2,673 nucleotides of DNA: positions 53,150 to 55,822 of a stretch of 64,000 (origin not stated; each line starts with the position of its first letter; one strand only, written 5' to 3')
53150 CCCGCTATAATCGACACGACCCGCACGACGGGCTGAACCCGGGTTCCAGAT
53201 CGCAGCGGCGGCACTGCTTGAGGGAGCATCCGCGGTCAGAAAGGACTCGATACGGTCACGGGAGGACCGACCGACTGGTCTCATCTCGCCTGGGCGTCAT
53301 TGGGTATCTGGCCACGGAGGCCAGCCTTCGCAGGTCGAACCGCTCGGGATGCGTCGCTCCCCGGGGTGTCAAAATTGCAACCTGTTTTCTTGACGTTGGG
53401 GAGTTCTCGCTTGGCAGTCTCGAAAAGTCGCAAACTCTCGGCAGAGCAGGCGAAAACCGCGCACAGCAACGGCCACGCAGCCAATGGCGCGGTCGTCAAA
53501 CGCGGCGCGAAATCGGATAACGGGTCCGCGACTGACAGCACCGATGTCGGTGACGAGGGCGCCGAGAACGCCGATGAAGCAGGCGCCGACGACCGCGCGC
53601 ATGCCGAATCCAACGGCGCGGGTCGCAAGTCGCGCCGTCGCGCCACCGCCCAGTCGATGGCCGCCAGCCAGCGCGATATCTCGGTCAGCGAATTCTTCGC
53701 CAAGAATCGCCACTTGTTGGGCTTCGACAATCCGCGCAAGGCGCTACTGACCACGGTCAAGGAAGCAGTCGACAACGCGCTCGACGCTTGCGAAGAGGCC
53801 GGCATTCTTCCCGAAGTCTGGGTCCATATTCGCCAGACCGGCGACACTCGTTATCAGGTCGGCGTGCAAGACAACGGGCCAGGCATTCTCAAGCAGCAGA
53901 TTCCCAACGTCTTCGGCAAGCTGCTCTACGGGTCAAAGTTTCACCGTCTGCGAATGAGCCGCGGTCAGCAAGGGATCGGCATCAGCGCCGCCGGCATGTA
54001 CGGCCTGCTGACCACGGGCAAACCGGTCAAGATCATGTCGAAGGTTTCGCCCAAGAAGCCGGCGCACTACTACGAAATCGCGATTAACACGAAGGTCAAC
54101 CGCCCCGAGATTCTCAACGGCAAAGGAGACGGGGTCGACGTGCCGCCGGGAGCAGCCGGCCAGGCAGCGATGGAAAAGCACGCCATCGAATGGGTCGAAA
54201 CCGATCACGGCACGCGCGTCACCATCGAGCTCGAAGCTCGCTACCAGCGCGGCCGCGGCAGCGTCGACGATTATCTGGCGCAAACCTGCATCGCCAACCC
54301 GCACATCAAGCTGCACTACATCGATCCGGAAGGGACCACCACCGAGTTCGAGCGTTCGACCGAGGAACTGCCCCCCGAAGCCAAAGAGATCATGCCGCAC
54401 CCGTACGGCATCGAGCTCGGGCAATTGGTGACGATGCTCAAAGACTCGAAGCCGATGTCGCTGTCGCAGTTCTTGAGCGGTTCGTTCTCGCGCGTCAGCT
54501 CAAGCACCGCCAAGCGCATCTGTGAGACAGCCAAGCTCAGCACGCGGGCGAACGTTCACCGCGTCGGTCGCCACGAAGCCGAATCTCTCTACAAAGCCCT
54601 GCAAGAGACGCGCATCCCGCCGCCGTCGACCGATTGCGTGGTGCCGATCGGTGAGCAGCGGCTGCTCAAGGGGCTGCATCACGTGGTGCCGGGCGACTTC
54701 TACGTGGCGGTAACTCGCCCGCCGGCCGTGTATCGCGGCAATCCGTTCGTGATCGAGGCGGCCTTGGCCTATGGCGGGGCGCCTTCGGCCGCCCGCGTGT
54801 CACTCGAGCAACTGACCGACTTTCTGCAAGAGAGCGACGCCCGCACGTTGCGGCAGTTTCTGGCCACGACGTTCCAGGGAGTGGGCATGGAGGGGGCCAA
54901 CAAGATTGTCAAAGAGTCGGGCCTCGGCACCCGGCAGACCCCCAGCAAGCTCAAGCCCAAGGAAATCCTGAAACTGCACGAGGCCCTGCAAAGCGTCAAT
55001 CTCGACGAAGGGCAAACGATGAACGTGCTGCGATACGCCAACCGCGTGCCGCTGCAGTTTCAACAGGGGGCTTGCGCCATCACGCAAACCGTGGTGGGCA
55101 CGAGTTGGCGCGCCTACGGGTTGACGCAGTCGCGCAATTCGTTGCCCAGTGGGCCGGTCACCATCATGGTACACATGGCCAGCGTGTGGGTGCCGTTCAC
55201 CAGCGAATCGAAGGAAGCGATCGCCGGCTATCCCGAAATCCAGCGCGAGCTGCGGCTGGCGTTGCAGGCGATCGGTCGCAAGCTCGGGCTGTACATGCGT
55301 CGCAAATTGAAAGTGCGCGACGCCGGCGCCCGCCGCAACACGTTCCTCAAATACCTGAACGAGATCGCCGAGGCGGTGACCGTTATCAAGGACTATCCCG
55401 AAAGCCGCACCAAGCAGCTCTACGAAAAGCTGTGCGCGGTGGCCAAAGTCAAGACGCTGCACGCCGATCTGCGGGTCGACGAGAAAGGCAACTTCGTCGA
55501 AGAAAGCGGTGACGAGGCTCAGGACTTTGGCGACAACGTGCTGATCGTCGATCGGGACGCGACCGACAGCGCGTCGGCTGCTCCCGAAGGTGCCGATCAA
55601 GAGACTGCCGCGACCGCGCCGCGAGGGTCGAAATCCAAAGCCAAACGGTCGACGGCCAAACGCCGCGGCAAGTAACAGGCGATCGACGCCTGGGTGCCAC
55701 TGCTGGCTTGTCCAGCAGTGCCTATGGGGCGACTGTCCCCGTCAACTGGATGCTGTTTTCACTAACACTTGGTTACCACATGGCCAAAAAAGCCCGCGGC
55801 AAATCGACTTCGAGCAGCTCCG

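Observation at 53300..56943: Complete type IIB topoisomerase (Topo VI, B then A) in a bacterial chromosome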

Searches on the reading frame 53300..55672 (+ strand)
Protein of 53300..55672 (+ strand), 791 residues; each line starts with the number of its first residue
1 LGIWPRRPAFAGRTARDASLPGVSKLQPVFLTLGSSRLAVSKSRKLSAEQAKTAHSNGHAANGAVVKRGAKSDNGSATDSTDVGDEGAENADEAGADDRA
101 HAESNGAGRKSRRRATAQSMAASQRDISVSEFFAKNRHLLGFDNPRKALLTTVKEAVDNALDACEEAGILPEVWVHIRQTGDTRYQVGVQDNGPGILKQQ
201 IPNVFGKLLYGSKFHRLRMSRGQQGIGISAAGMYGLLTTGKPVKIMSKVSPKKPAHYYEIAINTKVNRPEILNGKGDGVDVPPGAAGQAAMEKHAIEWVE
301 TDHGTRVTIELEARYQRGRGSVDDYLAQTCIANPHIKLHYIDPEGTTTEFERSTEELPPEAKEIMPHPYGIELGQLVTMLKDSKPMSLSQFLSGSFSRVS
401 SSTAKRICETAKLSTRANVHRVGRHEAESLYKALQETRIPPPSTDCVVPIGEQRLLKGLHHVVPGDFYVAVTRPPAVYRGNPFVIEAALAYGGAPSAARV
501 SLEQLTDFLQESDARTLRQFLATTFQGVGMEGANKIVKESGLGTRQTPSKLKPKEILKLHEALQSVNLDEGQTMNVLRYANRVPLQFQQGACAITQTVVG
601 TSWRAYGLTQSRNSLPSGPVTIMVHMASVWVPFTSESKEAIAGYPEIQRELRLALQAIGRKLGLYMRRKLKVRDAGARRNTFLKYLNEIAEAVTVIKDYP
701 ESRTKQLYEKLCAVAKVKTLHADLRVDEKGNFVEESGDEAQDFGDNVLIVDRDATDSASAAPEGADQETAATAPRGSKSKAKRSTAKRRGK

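Call 3: search_protein_families(library=pfam, proteins=[window:53300-55672:+], max_evalue=0.01)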
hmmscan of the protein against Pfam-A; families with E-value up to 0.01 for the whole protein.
window:53300-55672:+ (791 aa): 4 families
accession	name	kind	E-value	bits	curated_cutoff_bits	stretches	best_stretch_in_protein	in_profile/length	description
PF09239.17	Topo-VIb_trans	-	1.2e-50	171.9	24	2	569-674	55-155/159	Topoisomerase VI B subunit, transducer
PF02518.31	HATPase_c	-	1.9e-10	41.6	26.4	1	147-245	4-93/111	Histidine kinase-, DNA gyrase B-, and HSP90-like ATPase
PF05833.16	NFACT_N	-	3.1e-09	36.6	31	2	502-566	176-239/456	NFACT N-terminal and middle domains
PF13589.12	HATPase_c_3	-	1.4e-06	28.9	25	1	152-234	6-83/137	Histidine kinase-, DNA gyrase B-, and HSP90-like ATPase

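Call 4: search_protein_families(library=ncbifam, proteins=[window:53300-55672:+], max_evalue=0.01)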
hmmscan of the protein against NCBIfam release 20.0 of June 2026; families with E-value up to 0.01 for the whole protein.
window:53300-55672:+ (791 aa): 5 families
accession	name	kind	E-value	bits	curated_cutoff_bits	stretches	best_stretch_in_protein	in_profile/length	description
NF003218.0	PRK04184.1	equivalog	3.9e-200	665.9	274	3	115-495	3-366/539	DNA topoisomerase VI subunit B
TIGR01052.1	top6b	equivalog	1.7e-148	495.1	380.7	2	125-497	5-362/488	DNA topoisomerase VI subunit B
NF011439.0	PRK14868.1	equivalog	8.6e-148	493.8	1310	3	116-410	14-285/795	DNA topoisomerase VI subunit B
NF011438.0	PRK14867.1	equivalog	3.7e-90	303.2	1143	3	123-410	11-273/659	DNA topoisomerase VI subunit B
NF008298.1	PRK11086.1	subfamily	0.0037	15.8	520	1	147-207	422-480/529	DcuS/MalK family sensor histidine kinase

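Call 6: search_solved_structures(query=window:53300-55672:+, show_alignments=1)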
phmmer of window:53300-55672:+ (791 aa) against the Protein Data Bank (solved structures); distinct sequences matched with E-value up to 0.001: 5.
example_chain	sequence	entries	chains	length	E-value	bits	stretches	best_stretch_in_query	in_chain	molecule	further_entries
2q2e_B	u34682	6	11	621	6.6e-142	478.2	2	116-494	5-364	Type 2 DNA topoisomerase 6 subunit B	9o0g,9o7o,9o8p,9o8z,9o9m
2zbk_B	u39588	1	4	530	1.4e-77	265.5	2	126-494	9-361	Type 2 DNA topoisomerase 6 subunit B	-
1mx0_A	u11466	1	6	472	1.1e-74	255.9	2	125-494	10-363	Type II DNA topoisomerase VI subunit B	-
1mu5_A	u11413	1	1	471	1.7e-74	255.3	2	126-494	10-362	Type II DNA topoisomerase VI Subunit B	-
1z59_A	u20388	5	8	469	2.1e-74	255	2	126-494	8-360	Type II DNA topoisomerase VI subunit B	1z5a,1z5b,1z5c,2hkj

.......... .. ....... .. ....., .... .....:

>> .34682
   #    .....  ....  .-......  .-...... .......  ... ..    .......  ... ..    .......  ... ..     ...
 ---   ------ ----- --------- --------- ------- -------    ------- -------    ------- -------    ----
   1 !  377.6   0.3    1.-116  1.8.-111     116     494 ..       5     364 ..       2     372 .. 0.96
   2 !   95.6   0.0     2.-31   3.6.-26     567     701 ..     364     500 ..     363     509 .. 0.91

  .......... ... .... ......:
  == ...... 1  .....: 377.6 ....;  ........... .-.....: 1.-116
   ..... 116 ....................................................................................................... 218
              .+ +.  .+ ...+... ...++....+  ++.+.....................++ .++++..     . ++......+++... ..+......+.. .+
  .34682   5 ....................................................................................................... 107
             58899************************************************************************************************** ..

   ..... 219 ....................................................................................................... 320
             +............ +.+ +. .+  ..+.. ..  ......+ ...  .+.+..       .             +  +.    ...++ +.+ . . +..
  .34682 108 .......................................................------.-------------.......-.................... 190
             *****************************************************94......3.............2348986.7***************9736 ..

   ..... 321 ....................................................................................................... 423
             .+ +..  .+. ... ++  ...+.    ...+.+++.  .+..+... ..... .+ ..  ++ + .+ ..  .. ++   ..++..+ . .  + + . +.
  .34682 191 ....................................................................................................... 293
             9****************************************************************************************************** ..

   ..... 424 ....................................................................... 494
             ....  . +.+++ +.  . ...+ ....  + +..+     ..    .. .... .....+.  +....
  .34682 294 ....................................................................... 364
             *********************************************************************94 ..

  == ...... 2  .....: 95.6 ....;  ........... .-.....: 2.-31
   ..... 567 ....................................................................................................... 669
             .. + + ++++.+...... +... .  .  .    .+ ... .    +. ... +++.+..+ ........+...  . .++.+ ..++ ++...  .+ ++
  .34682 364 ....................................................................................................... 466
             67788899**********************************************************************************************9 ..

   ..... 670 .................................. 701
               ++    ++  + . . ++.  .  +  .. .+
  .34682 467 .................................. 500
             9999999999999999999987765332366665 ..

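Call 13: find_homologous_proteins(query=window:53300-55672:+, max_evalue=1e-10)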
Query window:53300-55672:+ (791 aa): 8000 proteins with E <= 1e-10 among 8000 candidates; the best 120 are listed.
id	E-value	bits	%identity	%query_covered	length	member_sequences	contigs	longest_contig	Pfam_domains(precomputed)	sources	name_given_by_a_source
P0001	0.0e+0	1453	87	93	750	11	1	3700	PF09239.18,PF02518.32,PF13589.13,PF05833.17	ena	-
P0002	0.0e+0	1448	87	93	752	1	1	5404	PF09239.18,PF02518.32,PF13589.13,PF05833.17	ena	-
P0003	0.0e+0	1387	94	80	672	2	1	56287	PF09239.18,PF02518.32,PF13589.13,PF05833.17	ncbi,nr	ncbi:MAG: DNA topoisomerase VI subunit B [Pirellulales bacterium]|nr:DNA topoisomerase VI subunit B 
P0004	0.0e+0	1302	84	85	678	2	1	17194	PF09239.18,PF02518.32,PF13589.13,PF05833.17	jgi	-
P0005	0.0e+0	1278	77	92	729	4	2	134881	PF09239.18,PF02518.32,PF13589.13,PF05833.17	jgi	jgi:DNA topoisomerase-6 subunit B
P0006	0.0e+0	1218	80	83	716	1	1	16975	PF09239.18,PF02518.32,PF13589.13,PF05833.17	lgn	-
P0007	0.0e+0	1202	79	84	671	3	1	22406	PF09239.18,PF02518.32,PF13589.13,PF05833.17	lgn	-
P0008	0.0e+0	1201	79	83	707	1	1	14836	PF09239.18,PF02518.32,PF13589.13,PF05833.17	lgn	-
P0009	0.0e+0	1200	77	86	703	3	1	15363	PF09239.18,PF02518.32,PF13589.13,PF05833.17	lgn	-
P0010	0.0e+0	1134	74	85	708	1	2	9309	PF09239.18,PF02518.32,PF13589.13,PF05833.17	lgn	-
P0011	0.0e+0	1121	73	84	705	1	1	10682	PF09239.18,PF02518.32,PF13589.13,PF05833.17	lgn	-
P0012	0.0e+0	1118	71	89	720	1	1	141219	PF09239.18,PF02518.32,PF13589.13,PF05833.17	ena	-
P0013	0.0e+0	1102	70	89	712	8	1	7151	PF09239.18,PF02518.32,PF13589.13,PF05833.17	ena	-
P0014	0.0e+0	1099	69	88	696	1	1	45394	PF09239.18,PF02518.32,PF13589.13,PF05833.17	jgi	jgi:DNA topoisomerase-6 subunit B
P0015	0.0e+0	1097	71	85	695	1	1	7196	PF09239.18,PF02518.32,PF13589.13,PF05833.17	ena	-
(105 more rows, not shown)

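Call 25: find_related_loci(query=window:53411-55672:+, collection=genome_contigs, flank=6000)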
Query window:53411-55672:+ (754 aa) in genome_contigs; peptide patterns used: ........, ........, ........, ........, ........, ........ (x = any residue, [..] = any of these).
600 stretches matched a pattern (row limit reached: there are more); 547 encode a relative of the query (tblastn E <= 1e-3); the best 80 are kept; 80 distinct loci.
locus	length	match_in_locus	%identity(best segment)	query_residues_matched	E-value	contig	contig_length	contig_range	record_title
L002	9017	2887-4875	69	37-713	0e+0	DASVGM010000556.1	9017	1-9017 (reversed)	MAG TPA_asm: Pirellulales bacterium isolate SMAG_U2115 k141_1035657, whole genome shotgun sequence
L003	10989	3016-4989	71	50-713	0e+0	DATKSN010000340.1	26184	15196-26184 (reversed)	MAG TPA_asm: Pirellulales bacterium isolate SMAG_U14055 k141_80480, whole genome shotgun sequence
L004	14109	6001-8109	66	33-738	0e+0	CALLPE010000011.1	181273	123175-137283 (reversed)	MAG: uncultured Pirellulales bacterium isolate N1_Bin_METABAT__83_1 genome assembly, contig: c_000002575766, whole genom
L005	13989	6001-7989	68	61-727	0e+0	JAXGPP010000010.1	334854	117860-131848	MAG: Thermoguttaceae bacterium isolate AnMBR.bin305 bin305_10, whole genome shotgun sequence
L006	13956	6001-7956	68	59-713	0e+0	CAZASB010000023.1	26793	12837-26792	MAG TPA_asm: uncultured Planctomycetaceae bacterium isolate binchicken_co139_554 genome assembly, contig: NODE_2975_leng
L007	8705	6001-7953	68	67-724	0e+0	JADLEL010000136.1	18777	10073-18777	MAG: Pirellulales bacterium isolate SJ322 c_000001206094, whole genome shotgun sequence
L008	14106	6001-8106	65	17-715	0e+0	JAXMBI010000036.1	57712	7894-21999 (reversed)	MAG: Pirellulales bacterium isolate STL-PLA32 C1.299.fa-36, whole genome shotgun sequence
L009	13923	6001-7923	70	68-715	0e+0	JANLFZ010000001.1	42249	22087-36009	MAG: Thermoguttaceae bacterium isolate A05DMB26 NODE_1_length_42249_cov_2.951699, whole genome shotgun sequence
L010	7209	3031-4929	70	73-713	0e+0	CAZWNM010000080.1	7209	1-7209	MAG TPA_asm: uncultured Planctomycetaceae bacterium isolate binchicken_co3_553 genome assembly, contig: NODE_33973_lengt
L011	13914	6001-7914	69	73-716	0e+0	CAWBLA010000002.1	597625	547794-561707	MAG: uncultured Planctomycetaceae bacterium isolate MFD02416.bin.2.133 genome assembly, contig: contig_13027, whole geno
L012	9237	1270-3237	68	60-713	0e+0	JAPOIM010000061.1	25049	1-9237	MAG: Planctomycetota bacterium isolate bin36 NODE_61_length_25049_cov_2.234182, whole genome shotgun sequence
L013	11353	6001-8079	66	65-754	0e+0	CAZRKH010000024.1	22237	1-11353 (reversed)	MAG TPA_asm: uncultured Chitinophagaceae bacterium isolate SRP067234_co1_348 genome assembly, contig: k99_991607, whole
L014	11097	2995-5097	65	51-744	0e+0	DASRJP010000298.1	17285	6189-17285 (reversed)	MAG TPA_asm: Pirellulaceae bacterium isolate SMAG_U10139 k141_1276335, whole genome shotgun sequence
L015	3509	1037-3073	67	49-718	0e+0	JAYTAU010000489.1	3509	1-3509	MAG: Planctomycetia bacterium isolate GFS_13968 GFS_13968_488, whole genome shotgun sequence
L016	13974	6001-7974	67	52-716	0e+0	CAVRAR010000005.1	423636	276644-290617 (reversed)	MAG: uncultured Planctomycetia bacterium isolate MFD04492.bin.2.32 genome assembly, contig: contig_1334, whole genome sh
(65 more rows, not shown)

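Call 26: search_protein_representatives(protein=window:53411-55672:+)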
Query: 754 residues. Proteins with E-value up to 0.001 (for the whole library): 3041; up to 1e-10: 2101; up to 1e-30: 813. The best 150 are listed.
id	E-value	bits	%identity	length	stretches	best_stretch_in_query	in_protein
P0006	0.0e+00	1217.7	78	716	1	33-728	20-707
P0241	4.1e-176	604.4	55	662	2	79-461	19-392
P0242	8.5e-170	583.6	51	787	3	70-314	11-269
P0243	6.8e-169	580.6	53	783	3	171-460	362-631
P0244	7.3e-169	580.5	53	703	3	74-306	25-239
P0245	2.4e-166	572.2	72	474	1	39-401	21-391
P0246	8.3e-166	570.4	50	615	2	10-457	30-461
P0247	1.0e-164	566.8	54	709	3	84-401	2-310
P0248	7.7e-163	560.6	54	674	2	47-457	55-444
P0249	3.8e-161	555.0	51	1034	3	181-457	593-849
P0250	4.1e-161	554.9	53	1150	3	181-458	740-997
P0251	4.6e-161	554.7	51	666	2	51-457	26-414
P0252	7.1e-160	550.8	48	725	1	70-666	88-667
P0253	2.0e-159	549.3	56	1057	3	170-457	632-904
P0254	1.9e-154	532.8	52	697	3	70-422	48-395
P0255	5.8e-149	514.7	58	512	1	196-579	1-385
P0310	1.7e-105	371.0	51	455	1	270-673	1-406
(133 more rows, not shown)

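Call 38: predict_structure(alignment_id=A2)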
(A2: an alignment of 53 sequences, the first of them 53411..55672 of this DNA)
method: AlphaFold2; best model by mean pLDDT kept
length: 754 residues; sequences in the alignment: 53
mean_pLDDT: 70.1   pTM: 0.63
mean pLDDT of the five models: 70.1, 68.4, 67.6, 64.8, 58.6
residues with pLDDT >= 90: 87; 70-90: 382; 50-70: 123; < 50: 162
segments of 3 or more residues with pLDDT < 50: 1-74, 81-88, 171-188, 572-577, 594-597, 699-702, 717-754
pLDDT, mean of each block of 10 residues (from residue 1): 33 34 37 33 33 33 36 49 49 65 69 85 83 92 91 88 67 36 42 76 87 83 77 80 83 83 86 88 83 90 92 89 65 79 88 89 89 93 90 91 64 80 83 83 78 71 73 82 75 78 84 87 78 66 79 76 66 51 82 54 74 88 82 73 72 77 80 74 53 50 63 59 32 34 34 36
secondary structure, 60 per line:
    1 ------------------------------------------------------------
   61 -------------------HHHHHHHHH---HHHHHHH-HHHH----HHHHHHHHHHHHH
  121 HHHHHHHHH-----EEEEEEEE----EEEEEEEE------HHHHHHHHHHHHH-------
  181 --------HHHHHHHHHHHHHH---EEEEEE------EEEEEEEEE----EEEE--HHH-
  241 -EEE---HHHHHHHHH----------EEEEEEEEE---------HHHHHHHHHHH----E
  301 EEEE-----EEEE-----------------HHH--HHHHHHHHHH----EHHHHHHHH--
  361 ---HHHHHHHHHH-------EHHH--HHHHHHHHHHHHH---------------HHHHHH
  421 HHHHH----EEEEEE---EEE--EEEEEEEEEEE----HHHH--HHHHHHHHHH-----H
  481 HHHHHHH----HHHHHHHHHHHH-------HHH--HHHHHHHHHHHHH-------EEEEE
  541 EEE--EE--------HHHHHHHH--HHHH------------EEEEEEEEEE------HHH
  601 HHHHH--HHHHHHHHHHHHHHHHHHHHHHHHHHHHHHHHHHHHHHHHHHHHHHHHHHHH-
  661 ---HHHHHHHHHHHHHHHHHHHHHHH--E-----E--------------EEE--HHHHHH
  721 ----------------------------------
elements in order (helices of 4 or more, strands of 3 or more residues): H80-88 H92-98 H100-103 H108-129 E135-142 E147-154 H161-173 H189-202 E206-211 E218-226 E231-234 E242-244 H248-256 E267-275 H285-295 E300-304 E310-313 H336-345 H351-358 H364-373 H387-399 H415-425 E430-435 E439-441 E444-454 H459-462 H465-474 H480-487 H492-503 H516-528 E536-543 H556-563 H566-569 E582-591 H598-605 H608-659 H664-686 E710-712 H715-720
